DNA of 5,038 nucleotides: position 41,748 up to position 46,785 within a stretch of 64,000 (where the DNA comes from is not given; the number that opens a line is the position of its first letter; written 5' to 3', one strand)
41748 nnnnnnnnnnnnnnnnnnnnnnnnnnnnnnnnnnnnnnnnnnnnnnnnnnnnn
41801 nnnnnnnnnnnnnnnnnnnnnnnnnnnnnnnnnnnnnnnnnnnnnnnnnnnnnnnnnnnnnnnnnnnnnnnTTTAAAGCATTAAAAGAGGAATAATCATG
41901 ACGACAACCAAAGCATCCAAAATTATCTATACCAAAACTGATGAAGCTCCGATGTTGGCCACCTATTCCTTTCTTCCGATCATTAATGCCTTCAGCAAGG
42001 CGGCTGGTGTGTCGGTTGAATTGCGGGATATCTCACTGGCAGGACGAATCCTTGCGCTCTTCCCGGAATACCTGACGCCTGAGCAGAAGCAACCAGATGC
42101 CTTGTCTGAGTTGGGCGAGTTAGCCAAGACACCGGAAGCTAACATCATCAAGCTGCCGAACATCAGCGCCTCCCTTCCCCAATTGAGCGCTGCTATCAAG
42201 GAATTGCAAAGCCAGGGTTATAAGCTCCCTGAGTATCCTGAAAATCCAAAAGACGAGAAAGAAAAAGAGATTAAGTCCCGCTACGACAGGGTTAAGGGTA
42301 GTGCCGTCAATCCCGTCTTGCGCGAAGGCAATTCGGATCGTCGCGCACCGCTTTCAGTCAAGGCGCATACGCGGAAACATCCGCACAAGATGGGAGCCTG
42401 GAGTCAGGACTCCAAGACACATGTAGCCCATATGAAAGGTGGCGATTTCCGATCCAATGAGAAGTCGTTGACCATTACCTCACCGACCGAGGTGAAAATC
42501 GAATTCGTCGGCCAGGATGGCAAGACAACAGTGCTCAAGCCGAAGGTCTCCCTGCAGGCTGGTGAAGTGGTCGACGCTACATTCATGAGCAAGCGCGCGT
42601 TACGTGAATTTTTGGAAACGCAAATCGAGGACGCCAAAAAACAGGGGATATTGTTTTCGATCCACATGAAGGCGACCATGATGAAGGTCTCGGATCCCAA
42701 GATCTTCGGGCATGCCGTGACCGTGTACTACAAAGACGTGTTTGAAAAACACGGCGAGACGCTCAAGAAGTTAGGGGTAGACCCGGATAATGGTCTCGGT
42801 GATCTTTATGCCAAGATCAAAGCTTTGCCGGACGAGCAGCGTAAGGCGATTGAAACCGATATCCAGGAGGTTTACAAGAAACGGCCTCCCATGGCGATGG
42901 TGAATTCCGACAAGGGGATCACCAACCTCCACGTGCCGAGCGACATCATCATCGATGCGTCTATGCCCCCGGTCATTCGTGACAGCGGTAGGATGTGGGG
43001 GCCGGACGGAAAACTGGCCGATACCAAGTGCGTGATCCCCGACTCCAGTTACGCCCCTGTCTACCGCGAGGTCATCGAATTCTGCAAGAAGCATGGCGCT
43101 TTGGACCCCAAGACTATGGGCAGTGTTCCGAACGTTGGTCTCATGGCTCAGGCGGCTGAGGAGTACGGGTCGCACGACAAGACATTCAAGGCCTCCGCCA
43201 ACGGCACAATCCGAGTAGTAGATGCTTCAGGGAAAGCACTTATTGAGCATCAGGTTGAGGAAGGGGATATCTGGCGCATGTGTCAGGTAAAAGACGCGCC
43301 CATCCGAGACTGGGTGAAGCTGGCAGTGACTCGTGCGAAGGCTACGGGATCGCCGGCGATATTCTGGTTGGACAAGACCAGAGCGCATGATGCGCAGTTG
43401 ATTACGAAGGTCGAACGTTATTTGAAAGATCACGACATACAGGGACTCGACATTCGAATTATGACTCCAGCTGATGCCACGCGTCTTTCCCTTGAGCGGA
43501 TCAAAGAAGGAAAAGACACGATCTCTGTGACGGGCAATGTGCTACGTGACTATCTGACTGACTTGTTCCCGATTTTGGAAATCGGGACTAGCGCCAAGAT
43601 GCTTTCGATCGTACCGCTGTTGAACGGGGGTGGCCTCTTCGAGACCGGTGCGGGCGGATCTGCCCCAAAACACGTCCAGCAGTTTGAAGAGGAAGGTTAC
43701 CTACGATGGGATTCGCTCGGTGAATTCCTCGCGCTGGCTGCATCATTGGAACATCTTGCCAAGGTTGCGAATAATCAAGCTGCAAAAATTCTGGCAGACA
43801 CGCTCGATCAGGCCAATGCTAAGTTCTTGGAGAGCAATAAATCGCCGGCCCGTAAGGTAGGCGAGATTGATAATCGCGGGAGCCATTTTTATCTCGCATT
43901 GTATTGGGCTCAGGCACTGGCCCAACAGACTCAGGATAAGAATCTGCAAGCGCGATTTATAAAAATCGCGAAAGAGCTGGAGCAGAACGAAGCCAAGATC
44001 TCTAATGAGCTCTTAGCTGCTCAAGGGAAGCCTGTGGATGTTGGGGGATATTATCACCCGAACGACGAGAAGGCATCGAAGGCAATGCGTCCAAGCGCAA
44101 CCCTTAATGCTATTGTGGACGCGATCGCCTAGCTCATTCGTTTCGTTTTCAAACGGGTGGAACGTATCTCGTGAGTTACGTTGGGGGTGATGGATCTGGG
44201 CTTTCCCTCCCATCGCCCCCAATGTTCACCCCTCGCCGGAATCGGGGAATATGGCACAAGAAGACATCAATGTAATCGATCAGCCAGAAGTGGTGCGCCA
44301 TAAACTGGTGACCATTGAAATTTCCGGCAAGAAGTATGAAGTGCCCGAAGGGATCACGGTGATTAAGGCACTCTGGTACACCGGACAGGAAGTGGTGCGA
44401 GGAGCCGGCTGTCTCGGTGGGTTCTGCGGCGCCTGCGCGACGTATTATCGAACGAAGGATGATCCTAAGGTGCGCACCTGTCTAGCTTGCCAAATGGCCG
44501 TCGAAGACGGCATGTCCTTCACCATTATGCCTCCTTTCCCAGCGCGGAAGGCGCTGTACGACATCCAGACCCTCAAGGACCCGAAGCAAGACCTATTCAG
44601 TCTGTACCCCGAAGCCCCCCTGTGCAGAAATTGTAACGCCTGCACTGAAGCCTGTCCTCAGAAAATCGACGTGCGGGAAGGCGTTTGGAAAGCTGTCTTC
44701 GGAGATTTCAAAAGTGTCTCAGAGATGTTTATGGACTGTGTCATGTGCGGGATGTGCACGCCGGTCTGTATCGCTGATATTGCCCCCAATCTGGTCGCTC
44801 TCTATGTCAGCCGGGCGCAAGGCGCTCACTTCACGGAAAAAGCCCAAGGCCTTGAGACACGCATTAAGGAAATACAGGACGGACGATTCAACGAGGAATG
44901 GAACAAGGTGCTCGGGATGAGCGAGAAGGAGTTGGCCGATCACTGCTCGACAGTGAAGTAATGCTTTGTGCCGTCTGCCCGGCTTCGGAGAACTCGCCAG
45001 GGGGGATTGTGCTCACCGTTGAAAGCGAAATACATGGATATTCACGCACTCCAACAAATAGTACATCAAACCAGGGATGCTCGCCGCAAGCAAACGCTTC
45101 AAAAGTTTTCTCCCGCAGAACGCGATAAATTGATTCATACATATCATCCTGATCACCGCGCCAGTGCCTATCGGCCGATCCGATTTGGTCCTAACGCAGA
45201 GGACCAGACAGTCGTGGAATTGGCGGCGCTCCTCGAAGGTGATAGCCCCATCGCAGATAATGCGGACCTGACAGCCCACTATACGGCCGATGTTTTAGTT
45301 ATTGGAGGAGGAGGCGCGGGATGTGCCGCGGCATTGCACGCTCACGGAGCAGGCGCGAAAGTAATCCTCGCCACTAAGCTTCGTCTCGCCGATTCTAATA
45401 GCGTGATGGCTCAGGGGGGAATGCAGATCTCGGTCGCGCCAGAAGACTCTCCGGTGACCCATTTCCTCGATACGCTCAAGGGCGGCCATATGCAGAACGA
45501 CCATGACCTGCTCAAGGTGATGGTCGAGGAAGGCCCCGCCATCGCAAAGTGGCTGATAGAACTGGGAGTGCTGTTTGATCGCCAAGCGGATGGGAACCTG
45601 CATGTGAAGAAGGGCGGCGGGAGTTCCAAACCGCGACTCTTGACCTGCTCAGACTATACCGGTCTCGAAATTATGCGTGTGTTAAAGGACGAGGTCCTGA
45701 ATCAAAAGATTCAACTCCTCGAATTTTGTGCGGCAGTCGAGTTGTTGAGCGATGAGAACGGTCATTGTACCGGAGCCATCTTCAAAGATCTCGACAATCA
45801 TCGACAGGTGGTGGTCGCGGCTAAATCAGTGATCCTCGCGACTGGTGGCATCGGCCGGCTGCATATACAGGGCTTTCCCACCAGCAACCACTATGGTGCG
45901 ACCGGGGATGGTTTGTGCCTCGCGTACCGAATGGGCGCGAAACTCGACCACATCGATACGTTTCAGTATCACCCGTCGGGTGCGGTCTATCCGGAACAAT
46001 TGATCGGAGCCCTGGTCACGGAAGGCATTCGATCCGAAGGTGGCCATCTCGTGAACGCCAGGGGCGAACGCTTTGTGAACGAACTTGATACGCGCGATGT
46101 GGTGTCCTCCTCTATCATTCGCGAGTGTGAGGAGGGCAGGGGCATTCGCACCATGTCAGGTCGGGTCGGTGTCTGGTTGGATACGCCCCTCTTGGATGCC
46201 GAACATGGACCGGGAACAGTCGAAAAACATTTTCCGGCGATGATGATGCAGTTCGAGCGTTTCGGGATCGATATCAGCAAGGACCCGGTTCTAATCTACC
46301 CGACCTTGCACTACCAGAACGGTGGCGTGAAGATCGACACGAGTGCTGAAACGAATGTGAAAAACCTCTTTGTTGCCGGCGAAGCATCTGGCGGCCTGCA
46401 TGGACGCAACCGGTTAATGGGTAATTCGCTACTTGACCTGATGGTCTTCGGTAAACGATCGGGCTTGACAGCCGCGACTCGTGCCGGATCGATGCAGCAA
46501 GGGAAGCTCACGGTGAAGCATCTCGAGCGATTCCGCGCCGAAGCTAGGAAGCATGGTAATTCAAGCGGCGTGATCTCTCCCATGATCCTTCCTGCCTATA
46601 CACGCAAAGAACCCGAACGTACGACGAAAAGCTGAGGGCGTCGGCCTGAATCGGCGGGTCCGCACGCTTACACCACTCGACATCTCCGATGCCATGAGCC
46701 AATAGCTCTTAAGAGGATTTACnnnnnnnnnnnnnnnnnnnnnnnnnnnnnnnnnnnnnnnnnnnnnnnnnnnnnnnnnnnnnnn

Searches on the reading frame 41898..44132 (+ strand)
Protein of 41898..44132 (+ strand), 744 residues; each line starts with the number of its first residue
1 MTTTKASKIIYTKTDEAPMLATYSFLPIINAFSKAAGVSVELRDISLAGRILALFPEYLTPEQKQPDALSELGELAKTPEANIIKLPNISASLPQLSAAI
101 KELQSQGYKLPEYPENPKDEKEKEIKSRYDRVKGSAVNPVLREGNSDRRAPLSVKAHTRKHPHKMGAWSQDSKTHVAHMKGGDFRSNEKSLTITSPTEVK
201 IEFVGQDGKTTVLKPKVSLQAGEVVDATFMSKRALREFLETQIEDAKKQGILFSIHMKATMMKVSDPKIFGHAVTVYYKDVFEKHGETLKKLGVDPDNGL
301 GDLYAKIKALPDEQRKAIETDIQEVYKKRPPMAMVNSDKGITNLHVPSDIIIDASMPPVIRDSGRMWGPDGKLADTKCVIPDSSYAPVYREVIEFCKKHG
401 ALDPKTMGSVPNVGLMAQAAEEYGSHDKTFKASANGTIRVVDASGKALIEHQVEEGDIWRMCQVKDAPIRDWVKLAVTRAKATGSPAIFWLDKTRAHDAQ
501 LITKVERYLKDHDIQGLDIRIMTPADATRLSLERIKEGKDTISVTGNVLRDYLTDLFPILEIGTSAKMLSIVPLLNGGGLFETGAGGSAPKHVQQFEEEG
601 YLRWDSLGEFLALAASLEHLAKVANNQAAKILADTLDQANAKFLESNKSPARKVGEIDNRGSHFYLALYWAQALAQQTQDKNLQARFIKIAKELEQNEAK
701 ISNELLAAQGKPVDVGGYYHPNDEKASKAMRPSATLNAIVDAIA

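Call 74: search_protein_families(library=pfam, proteins=[window:41898-44132:+], max_evalue=0.00001)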
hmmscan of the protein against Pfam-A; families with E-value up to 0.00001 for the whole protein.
window:41898-44132:+ (744 aa): 1 family
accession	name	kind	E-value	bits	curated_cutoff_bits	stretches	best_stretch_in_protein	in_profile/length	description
PF03971.19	IDH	-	0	1345.3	25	1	8-741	1-734/734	Monomeric isocitrate dehydrogenase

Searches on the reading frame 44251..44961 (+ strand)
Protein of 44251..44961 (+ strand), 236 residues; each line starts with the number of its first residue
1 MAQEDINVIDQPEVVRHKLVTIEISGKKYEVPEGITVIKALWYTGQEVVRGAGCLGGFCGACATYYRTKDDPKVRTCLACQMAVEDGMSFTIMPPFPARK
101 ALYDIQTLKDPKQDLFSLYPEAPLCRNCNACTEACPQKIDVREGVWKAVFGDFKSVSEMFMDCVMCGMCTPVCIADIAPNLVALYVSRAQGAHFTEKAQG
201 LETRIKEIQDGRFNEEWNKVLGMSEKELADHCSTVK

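Call 74: search_protein_families(library=pfam, proteins=[window:44251-44961:+], max_evalue=0.00001)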
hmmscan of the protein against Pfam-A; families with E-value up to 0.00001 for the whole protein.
window:44251-44961:+ (236 aa): 4 families
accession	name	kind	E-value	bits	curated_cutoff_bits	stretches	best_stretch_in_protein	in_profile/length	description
PF13183.11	Fer4_8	-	5.4e-09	36.9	27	0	162-234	4-56/68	4Fe-4S dicluster domain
PF13510.11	Fer2_4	-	5.3e-07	30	22.8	1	18-89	2-76/82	2Fe-2S iron-sulfur cluster binding domain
PF13187.11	Fer4_9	-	1.3e-06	28.7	27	1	125-175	2-49/52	4Fe-4S dicluster domain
PF12838.12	Fer4_7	-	2.3e-06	28.4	27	1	125-176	2-51/52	4Fe-4S dicluster domain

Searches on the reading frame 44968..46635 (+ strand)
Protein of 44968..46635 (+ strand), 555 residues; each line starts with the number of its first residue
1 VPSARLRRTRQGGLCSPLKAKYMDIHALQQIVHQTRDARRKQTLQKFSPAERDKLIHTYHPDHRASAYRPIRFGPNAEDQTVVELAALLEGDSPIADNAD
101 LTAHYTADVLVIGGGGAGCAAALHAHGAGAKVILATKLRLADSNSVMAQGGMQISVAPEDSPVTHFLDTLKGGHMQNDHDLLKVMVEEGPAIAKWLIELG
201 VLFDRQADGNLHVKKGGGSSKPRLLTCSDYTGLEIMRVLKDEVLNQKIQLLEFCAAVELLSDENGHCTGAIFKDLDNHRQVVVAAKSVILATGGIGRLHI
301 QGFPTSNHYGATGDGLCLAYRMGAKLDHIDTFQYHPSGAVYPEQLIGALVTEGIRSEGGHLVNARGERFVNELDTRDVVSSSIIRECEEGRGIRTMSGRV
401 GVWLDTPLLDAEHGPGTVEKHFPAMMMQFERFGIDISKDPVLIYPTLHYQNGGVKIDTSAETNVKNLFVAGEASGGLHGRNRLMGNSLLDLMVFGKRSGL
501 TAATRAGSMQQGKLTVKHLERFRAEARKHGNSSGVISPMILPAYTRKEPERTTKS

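Call 74: search_protein_families(library=pfam, proteins=[window:44968-46635:+], max_evalue=0.00001)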
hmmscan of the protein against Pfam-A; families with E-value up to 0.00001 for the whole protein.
window:44968-46635:+ (555 aa): 6 families
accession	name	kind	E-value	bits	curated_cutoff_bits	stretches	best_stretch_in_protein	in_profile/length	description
PF00890.30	FAD_binding_2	-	4e-86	290.2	20.4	1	108-488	1-414/414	FAD binding domain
PF03486.20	HI0933_like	-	1.6e-08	34.7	50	1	108-472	2-218/244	HI0933-like protein Rossmann domain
PF07992.20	Pyr_redox_2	-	3.1e-08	33.9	26.1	0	108-303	2-119/291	Pyridine nucleotide-disulphide oxidoreductase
PF01266.30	DAO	-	2e-07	31.3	27.9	1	108-214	1-93/353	FAD dependent oxidoreductase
PF01134.28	GIDA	-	3.8e-07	29.9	22.1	0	108-137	1-30/391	Glucose inhibited division protein A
PF12831.13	FAD_oxidored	-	8.6e-06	25.7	27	0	108-136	1-29/416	FAD dependent oxidoreductase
